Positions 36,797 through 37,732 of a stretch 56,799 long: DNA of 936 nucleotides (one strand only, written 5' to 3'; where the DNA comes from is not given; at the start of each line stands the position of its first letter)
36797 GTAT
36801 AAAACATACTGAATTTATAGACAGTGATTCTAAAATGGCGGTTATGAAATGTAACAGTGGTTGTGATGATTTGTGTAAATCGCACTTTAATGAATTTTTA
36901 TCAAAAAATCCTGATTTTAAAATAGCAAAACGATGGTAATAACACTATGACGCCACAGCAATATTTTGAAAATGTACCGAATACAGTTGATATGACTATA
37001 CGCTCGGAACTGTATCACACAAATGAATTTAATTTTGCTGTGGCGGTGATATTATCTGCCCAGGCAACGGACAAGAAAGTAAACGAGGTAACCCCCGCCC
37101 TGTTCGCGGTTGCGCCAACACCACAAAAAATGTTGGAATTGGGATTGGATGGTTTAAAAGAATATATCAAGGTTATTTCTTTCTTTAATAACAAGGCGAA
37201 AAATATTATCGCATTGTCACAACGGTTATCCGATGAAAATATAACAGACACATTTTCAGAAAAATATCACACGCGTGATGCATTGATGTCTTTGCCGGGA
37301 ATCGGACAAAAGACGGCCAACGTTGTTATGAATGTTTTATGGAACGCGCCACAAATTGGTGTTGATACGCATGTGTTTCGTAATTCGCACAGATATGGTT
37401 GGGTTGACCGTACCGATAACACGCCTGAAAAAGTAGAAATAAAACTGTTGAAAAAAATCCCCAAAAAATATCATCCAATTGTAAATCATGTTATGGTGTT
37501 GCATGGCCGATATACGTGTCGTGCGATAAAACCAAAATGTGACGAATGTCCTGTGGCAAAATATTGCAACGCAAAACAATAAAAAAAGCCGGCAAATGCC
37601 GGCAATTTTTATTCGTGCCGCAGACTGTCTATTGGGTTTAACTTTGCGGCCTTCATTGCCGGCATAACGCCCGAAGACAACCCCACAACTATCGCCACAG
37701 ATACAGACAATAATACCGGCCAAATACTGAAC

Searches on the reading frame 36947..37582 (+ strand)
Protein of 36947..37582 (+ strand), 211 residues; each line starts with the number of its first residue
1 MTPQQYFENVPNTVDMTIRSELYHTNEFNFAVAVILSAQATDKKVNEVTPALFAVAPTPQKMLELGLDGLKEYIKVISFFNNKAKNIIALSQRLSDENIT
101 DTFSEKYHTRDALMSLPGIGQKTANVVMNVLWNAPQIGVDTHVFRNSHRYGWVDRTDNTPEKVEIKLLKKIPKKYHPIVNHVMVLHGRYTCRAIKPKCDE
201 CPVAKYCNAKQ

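Call 43: search_protein_families(library=ncbifam, proteins=[window:36947-37582:+], max_evalue=0.00001)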
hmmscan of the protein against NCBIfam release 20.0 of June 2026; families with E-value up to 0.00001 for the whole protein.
window:36947-37582:+ (211 aa): 6 families
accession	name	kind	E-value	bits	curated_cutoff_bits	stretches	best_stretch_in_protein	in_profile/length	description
TIGR01083.1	nth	equivalog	3.9e-60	202.8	211.7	1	18-198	18-192/192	endonuclease III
NF007978.0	PRK10702.1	equivalog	9.6e-51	172.4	405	1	20-210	22-206/211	endonuclease III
NF053634.1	MonDNAglycDR2438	equivalog_domain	2.3e-14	53.5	400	1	69-209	61-206/219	monofunctional DNA glycosylase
TIGR01084.1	mutY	equivalog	7.9e-11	42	286.5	1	98-211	93-210/277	A/G-specific adenine glycosylase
NF008132.0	PRK10880.1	equivalog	1.4e-06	27.6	427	1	77-209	81-211/351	A/G-specific adenine glycosylase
NF010488.0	PRK13910.1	equivalog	7.5e-06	25.5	471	1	102-210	64-170/290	adenine-specific DNA glycosylase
